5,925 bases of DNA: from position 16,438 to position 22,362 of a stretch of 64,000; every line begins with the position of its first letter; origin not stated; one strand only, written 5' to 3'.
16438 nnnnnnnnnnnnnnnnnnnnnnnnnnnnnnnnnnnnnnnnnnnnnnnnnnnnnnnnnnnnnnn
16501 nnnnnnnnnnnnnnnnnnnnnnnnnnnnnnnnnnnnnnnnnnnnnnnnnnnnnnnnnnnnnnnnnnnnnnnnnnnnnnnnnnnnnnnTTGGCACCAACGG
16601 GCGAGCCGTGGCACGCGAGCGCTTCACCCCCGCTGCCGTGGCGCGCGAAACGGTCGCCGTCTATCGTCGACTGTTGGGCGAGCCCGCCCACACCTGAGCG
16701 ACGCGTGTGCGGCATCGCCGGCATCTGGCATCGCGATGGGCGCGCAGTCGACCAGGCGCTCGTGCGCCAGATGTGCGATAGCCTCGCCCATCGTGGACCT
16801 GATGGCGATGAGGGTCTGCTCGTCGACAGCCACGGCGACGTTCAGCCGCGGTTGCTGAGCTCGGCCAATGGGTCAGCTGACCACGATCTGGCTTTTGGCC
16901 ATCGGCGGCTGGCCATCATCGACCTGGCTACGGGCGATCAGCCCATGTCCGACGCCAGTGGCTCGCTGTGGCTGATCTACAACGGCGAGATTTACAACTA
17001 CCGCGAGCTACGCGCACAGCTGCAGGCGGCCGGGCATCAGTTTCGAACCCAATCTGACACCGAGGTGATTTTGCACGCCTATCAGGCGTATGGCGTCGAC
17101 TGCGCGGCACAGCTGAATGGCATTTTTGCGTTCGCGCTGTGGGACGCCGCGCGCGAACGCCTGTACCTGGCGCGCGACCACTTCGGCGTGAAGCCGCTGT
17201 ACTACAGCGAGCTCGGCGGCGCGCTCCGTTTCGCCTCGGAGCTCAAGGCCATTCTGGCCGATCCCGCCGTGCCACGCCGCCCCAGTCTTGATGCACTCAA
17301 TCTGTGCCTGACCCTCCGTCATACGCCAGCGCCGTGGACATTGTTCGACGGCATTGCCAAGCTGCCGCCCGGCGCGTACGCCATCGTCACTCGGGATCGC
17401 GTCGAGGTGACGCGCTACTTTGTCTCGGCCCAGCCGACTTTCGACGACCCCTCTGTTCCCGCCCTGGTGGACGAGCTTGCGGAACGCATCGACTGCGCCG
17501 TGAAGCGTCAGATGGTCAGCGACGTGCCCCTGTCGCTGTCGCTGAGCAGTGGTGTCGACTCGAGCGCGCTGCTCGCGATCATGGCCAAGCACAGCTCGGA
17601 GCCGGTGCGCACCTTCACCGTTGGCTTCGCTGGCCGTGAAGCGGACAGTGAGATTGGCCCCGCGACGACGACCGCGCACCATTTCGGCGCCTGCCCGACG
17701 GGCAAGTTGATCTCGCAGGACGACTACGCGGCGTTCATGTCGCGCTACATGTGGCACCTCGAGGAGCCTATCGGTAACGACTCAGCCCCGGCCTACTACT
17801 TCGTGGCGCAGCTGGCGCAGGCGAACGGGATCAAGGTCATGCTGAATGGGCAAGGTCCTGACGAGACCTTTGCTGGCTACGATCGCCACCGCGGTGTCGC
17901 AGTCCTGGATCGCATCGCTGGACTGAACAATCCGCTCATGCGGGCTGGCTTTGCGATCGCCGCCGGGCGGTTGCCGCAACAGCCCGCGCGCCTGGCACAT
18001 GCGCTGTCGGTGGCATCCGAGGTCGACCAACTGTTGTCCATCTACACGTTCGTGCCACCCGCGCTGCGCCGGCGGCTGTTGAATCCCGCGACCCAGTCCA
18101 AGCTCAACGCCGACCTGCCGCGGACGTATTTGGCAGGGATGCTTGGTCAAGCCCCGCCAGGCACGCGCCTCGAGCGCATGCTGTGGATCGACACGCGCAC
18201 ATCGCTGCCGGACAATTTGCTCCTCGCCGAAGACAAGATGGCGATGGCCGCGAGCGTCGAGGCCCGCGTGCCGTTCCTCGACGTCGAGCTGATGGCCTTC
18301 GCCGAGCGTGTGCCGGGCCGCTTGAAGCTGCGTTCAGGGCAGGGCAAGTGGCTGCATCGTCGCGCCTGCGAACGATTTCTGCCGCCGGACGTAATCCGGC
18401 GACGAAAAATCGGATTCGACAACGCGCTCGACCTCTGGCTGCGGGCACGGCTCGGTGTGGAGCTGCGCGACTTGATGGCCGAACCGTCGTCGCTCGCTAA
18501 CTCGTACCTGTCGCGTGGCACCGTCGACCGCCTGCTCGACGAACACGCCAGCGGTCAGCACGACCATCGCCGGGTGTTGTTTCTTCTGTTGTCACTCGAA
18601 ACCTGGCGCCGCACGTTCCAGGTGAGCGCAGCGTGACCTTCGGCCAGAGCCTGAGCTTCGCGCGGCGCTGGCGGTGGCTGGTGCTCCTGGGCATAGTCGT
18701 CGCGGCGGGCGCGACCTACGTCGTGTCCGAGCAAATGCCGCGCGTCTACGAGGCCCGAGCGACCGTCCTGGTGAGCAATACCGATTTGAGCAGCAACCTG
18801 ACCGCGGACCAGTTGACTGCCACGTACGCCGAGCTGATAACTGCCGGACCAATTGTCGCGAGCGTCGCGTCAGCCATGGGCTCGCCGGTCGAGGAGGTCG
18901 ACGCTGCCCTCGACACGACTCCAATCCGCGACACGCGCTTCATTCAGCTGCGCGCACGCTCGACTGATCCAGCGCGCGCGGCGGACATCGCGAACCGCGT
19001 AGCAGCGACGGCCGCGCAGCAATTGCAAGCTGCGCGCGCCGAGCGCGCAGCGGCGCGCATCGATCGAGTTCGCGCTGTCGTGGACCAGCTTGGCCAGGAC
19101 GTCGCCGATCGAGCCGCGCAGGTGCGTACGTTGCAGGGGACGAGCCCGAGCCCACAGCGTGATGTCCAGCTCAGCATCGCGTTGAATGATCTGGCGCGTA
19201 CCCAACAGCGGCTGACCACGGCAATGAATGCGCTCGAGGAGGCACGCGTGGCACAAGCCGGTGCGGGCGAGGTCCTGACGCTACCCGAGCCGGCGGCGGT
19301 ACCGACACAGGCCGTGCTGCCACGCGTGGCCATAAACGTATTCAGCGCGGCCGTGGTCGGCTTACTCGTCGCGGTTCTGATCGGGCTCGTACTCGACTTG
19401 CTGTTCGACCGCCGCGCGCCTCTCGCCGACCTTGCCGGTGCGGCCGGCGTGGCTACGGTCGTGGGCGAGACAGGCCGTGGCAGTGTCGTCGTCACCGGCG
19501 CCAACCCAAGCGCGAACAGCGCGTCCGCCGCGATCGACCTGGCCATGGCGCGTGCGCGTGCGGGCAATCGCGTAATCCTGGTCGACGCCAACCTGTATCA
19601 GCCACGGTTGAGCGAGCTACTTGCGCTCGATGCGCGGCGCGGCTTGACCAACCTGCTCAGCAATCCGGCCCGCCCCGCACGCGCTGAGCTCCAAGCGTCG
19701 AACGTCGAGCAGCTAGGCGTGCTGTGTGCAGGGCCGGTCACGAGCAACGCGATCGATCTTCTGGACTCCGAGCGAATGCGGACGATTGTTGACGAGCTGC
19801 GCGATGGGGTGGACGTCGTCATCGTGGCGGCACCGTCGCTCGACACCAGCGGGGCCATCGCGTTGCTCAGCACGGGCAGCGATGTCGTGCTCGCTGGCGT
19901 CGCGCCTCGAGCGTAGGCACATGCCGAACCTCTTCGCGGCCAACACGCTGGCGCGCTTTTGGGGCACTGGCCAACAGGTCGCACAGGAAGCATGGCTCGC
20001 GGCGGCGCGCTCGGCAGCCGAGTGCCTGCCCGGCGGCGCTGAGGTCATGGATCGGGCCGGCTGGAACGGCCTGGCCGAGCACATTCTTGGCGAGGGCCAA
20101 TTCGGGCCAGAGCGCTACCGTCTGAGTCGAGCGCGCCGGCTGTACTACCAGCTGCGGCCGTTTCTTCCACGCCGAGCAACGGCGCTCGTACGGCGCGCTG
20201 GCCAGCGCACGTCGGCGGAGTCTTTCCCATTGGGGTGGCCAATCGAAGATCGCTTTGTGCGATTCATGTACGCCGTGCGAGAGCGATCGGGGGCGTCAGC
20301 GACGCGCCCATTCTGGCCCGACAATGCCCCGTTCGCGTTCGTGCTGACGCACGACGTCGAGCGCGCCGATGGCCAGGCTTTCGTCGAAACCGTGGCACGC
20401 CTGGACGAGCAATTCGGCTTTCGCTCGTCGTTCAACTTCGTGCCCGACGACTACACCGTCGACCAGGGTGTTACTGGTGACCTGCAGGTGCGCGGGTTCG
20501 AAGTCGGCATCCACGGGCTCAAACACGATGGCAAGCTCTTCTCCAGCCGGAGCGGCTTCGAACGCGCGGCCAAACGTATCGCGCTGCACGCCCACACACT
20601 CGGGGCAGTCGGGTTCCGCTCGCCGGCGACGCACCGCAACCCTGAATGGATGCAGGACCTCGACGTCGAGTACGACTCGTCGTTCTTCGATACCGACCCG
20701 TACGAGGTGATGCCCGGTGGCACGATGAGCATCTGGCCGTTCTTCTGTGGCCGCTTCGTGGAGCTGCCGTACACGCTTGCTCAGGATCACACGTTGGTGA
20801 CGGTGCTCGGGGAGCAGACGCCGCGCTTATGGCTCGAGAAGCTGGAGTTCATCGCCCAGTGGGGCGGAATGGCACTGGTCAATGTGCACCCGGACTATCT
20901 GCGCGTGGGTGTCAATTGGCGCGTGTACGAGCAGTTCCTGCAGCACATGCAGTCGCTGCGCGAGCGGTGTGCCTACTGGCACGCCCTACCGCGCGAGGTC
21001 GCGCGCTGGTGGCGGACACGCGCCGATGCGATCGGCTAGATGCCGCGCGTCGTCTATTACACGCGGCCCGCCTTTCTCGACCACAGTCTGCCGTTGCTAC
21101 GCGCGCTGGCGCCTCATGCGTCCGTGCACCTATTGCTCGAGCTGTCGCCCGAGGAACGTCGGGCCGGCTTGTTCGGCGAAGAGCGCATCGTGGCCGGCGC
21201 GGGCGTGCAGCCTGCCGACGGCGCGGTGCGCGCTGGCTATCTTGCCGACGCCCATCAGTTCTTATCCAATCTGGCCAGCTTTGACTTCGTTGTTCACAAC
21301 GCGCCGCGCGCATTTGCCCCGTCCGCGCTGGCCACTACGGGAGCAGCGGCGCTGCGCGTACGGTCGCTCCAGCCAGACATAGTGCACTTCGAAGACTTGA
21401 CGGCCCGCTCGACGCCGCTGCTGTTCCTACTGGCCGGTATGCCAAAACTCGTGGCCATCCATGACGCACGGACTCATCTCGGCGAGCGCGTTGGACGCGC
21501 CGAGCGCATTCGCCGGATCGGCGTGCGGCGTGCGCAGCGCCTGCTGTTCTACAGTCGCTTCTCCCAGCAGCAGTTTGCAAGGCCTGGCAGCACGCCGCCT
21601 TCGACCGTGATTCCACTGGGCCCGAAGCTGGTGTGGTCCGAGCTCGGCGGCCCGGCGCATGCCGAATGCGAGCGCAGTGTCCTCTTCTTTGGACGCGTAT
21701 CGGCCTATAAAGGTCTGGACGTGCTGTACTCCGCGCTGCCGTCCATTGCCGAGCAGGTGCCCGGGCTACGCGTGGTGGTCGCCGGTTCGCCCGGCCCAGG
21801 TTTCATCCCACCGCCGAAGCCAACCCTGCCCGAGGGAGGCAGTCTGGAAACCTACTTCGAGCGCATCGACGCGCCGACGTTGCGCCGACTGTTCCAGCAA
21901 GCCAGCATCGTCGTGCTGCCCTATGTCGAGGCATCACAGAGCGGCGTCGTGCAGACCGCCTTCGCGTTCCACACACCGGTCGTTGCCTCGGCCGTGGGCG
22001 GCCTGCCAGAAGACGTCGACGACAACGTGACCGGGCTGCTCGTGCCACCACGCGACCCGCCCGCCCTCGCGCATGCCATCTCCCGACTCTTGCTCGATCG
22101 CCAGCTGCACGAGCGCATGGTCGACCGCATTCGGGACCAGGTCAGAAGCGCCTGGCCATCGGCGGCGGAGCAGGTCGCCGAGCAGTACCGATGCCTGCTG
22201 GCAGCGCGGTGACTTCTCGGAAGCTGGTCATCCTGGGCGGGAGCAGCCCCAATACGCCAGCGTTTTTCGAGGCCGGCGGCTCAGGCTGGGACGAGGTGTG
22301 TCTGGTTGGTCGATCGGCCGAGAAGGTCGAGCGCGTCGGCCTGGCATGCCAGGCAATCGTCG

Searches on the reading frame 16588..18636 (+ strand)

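Call 8: search_protein_families(library=pfam, proteins=[window:16588-18636:+], max_evalue=0.01)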
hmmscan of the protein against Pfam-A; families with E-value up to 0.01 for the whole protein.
window:16588-18636:+ (682 aa): 3 families
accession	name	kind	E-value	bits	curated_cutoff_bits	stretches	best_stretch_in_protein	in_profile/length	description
PF00733.27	Asn_synthase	-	1.9e-84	284.8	21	1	297-674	2-353/354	Asparagine synthase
PF13537.11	GATase_7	-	6.2e-50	168.8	25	1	105-224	1-123/123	Glutamine amidotransferase domain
PF13522.11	GATase_6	-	1.1e-44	152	27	1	98-218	9-130/130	Glutamine amidotransferase domain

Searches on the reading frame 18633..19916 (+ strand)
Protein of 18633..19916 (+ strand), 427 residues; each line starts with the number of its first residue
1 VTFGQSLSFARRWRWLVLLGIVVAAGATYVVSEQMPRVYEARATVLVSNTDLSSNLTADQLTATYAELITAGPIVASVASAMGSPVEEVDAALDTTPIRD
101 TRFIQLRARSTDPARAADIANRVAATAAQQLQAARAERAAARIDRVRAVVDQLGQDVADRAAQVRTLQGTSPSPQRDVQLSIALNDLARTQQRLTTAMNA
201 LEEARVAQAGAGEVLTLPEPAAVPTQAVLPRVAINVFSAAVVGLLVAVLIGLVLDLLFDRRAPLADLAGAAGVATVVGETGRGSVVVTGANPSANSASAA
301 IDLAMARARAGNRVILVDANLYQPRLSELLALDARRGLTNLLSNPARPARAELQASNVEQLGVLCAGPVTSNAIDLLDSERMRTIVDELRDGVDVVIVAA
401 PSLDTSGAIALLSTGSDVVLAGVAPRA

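Call 8: search_protein_families(library=pfam, proteins=[window:18633-19916:+], max_evalue=0.01)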
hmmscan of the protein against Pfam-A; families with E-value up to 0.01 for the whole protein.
window:18633-19916:+ (427 aa): 2 families
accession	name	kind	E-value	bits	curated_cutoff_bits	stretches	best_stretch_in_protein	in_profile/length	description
PF02706.20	Wzz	-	0.00023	21.9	25.5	1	12-77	14-86/91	Chain length determinant protein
PF13807.11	GNVR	-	0.0071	16.7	27.7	0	188-253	13-79/82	G-rich domain on putative tyrosine kinase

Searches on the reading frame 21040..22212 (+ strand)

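Call 46: search_protein_families(library=pfam, proteins=[window:21040-22212:+], max_evalue=0.001)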
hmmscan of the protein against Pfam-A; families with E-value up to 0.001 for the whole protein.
window:21040-22212:+ (390 aa): 4 families
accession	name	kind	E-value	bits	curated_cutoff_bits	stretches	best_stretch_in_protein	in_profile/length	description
PF13692.12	Glyco_trans_1_4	-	8.3e-25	88.1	27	1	212-353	2-142/142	Glycosyl transferases group 1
PF00534.26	Glycos_transf_1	-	1.9e-21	76.8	26.4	1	209-365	13-170/172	Glycosyl transferases group 1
PF20706.3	GT4-conflict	-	7.9e-05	22.2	26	1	189-378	173-384/385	Family 4 Glycosyltransferase in conflict systems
PF13439.12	Glyco_transf_4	-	0.00013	22.4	28.5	1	92-194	53-165/170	Glycosyltransferase Family 4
